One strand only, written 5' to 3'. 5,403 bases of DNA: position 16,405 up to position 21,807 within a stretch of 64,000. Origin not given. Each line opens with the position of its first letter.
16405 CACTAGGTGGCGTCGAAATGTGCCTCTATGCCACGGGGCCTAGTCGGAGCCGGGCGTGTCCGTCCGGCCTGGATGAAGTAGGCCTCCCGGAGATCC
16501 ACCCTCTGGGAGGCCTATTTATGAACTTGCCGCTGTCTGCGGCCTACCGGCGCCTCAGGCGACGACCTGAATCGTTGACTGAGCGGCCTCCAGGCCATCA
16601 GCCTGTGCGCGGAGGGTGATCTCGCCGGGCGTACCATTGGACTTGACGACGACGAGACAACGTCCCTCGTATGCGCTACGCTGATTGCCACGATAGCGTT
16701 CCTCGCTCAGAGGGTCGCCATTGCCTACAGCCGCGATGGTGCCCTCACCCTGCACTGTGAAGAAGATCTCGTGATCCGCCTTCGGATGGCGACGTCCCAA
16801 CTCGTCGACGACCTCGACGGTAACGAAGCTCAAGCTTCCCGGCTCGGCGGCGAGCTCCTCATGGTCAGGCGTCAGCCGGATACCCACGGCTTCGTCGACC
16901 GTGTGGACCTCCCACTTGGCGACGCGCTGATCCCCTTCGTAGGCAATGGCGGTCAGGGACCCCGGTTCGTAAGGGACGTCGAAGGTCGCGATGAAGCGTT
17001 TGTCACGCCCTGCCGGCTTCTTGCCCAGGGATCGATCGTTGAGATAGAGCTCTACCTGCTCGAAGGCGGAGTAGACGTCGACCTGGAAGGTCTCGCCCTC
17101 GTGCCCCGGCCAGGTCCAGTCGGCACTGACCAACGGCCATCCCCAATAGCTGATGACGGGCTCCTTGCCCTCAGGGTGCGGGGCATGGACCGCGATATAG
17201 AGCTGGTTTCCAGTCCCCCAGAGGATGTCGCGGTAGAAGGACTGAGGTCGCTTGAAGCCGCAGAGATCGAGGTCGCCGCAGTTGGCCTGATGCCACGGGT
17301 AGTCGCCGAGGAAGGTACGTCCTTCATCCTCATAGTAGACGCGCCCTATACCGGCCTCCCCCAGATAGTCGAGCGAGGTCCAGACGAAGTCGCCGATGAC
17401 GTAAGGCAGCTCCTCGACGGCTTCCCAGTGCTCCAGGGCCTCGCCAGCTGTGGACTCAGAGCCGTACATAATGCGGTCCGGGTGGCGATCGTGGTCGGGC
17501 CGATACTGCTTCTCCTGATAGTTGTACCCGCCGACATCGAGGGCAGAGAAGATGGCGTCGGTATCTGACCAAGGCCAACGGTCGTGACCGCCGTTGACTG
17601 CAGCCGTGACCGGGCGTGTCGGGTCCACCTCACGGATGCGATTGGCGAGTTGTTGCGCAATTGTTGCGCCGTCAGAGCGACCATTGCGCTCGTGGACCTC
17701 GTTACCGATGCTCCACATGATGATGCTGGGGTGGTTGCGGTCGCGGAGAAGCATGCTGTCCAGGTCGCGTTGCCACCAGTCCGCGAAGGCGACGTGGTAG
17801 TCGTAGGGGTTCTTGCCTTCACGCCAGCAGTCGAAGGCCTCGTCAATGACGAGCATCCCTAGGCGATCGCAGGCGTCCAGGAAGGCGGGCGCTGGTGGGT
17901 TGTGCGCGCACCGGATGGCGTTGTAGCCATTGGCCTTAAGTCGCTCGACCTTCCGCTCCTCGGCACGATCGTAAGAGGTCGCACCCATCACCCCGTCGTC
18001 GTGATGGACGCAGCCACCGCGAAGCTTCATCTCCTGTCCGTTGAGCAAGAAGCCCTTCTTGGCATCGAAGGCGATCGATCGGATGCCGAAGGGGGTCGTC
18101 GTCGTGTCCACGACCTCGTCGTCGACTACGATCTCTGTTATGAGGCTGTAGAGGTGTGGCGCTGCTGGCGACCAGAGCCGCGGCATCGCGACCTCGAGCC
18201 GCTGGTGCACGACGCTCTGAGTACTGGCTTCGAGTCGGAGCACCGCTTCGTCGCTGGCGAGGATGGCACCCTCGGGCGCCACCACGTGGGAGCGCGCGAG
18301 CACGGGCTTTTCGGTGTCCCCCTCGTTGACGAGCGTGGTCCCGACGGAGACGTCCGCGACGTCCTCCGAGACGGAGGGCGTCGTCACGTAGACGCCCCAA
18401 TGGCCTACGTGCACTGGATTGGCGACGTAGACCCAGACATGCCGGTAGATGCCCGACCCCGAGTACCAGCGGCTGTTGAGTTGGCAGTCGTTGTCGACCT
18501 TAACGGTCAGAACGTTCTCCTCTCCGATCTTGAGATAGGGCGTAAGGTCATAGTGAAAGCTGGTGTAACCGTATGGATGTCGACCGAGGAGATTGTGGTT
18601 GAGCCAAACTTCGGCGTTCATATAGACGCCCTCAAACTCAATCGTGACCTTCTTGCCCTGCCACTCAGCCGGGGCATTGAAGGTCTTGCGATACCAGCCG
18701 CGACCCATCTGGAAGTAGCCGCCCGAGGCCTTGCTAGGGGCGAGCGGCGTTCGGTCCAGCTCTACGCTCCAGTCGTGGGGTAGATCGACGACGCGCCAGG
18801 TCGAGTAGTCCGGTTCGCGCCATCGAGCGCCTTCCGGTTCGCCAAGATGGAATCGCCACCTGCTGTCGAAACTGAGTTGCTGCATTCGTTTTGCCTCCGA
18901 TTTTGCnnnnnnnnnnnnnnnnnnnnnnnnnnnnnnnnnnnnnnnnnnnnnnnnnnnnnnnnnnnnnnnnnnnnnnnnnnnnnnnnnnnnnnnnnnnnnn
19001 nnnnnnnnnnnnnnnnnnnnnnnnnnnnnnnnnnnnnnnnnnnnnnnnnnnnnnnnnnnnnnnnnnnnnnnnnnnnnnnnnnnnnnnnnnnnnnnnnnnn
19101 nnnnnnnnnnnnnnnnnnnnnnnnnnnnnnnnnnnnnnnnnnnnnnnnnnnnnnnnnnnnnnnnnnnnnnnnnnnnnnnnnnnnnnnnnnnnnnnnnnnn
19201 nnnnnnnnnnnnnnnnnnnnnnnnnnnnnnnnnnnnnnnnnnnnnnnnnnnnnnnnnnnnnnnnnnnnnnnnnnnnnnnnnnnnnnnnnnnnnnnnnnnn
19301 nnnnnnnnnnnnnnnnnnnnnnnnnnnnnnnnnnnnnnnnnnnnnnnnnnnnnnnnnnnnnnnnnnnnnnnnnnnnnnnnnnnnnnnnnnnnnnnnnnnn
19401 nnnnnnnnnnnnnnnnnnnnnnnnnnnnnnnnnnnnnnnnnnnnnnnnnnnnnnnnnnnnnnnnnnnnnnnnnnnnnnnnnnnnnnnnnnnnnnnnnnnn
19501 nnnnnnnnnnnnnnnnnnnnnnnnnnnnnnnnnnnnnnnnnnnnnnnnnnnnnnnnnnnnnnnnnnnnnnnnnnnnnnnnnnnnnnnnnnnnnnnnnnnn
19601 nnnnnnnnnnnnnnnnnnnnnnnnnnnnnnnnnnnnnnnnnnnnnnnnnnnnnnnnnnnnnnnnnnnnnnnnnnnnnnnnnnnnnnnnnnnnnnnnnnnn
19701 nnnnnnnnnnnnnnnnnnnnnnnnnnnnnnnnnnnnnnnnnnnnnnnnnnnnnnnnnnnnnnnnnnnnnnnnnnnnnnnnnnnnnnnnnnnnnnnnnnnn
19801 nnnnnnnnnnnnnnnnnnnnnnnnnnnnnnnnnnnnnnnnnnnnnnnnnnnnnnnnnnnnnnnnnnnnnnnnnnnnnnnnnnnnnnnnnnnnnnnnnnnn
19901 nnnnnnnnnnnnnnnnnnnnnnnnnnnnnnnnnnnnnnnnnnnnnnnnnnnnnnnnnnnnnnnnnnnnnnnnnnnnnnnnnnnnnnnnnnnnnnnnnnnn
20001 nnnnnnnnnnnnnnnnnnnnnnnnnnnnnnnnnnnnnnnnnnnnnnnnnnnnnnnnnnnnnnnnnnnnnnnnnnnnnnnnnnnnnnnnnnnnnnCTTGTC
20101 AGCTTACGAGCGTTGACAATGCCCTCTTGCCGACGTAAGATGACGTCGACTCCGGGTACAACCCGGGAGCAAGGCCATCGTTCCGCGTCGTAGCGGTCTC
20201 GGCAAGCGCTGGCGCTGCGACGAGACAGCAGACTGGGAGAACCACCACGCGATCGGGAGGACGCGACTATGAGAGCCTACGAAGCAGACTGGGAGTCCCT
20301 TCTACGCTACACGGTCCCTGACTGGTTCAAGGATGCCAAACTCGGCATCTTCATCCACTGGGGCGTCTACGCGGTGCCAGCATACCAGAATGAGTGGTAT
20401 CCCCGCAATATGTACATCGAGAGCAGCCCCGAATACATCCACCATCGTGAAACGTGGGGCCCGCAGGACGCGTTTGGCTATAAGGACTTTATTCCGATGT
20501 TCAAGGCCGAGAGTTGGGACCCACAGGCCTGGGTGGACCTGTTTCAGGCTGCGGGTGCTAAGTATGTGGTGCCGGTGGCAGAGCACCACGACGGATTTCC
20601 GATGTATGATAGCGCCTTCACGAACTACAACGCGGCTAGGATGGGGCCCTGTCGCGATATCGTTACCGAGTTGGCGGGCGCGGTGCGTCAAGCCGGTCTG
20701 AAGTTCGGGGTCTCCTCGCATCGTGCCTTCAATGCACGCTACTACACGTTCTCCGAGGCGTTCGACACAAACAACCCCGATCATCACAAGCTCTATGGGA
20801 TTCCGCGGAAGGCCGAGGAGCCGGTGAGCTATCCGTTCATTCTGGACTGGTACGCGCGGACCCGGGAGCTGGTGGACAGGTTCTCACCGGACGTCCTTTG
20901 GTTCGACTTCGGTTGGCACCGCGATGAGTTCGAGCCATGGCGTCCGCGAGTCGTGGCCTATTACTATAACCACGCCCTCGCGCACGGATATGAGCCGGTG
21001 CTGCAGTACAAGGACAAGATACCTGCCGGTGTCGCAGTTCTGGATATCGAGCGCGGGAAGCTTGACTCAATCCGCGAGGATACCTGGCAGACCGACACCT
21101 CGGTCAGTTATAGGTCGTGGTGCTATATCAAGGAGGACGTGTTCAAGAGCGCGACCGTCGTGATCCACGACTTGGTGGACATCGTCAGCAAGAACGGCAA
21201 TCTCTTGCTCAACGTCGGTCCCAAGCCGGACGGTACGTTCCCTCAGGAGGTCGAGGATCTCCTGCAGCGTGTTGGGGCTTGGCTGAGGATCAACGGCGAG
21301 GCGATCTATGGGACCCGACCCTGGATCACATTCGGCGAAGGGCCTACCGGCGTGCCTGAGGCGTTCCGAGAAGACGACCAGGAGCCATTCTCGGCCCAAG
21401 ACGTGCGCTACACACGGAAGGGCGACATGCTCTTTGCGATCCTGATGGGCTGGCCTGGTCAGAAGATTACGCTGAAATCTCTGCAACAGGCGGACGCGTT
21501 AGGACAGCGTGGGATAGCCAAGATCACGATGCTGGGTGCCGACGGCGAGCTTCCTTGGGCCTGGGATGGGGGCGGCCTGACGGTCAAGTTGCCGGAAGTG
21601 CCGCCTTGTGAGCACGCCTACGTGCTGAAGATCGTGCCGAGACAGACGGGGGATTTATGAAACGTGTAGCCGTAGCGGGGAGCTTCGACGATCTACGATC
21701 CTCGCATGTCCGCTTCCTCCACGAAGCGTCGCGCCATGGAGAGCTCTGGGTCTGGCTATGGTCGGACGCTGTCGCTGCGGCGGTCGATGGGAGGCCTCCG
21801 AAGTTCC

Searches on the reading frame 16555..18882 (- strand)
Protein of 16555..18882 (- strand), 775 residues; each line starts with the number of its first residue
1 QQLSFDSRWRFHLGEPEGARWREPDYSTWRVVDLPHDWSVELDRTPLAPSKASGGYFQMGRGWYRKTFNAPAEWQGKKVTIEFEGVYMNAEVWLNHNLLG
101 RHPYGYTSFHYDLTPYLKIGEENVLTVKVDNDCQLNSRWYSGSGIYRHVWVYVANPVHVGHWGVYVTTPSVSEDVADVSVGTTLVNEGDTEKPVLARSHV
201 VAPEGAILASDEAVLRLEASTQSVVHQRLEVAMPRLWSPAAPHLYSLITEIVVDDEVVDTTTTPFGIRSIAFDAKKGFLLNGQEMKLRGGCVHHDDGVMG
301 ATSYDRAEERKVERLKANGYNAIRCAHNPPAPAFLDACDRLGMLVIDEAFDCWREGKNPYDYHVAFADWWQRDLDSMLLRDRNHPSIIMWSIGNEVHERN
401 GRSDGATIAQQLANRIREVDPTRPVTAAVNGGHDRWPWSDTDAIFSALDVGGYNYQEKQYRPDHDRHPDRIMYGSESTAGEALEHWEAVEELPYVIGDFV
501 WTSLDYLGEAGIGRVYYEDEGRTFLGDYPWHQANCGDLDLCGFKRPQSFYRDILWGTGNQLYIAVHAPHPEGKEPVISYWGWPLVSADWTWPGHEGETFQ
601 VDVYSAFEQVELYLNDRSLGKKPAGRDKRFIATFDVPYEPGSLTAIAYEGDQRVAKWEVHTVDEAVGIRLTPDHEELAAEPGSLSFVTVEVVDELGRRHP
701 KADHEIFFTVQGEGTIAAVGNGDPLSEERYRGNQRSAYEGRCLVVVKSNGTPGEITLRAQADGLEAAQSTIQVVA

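Call 44: search_protein_families(library=pfam, proteins=[window:16555-18882:-], max_evalue=0.001)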
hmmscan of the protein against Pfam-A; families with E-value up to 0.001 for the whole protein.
window:16555-18882:- (775 aa): 7 families
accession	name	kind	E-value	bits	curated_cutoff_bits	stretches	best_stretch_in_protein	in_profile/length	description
PF18565.7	Glyco_hydro2_C5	-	4.7e-33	113.6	32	1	668-768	1-101/103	Glycoside hydrolase family 2 C-terminal domain 5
PF02837.24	Glyco_hydro_2_N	-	2.5e-29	102.8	28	1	4-154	3-167/169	Glycosyl hydrolases family 2, sugar binding domain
PF02836.23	Glyco_hydro_2_C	-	9.8e-26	91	21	1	275-431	5-164/302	Glycosyl hydrolases family 2, TIM barrel domain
PF16355.11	DUF4982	-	1.5e-19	70.1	23.9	1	596-655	1-61/61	Domain of unknown function (DUF4982)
PF00703.27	Glyco_hydro_2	-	1.5e-15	58.3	23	1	165-268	6-109/109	Glycosyl hydrolases family 2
PF22666.2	Glyco_hydro_2_N2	-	1.5e-08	35.4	27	1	63-134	51-122/167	Glycosyl hydrolase 2 galactose-binding domain-like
PF13364.12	BetaGal_ABD2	-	2.6e-05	25.4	23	1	50-131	27-108/112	Beta-galactosidase second all-beta domain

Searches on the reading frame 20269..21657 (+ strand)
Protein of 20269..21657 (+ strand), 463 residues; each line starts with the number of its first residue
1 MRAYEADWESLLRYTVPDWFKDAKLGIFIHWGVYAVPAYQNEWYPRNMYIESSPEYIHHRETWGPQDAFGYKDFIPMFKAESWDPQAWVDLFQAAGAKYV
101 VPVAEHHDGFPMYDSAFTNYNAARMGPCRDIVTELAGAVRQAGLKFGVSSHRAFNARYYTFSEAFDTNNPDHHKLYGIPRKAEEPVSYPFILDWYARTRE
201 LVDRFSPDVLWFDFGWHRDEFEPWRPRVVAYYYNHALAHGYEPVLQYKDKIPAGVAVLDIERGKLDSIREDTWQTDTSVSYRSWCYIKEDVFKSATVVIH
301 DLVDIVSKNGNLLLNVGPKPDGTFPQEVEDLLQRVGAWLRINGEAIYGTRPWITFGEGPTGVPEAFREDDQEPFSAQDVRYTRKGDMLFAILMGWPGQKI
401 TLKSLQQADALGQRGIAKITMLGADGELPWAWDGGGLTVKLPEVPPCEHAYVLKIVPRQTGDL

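Call 44: search_protein_families(library=pfam, proteins=[window:20269-21657:+], max_evalue=0.001)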
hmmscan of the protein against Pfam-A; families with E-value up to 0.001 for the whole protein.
window:20269-21657:+ (463 aa): 2 families
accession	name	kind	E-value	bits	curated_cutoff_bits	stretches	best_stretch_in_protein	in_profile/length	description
PF01120.23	Alpha_L_fucos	-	1e-101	341.3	25.2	1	3-344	13-345/345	Alpha-L-fucosidase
PF16757.11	Fucosidase_C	-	2.6e-11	44.4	25.6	1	371-455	1-87/88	Alpha-L-fucosidase C-terminal domain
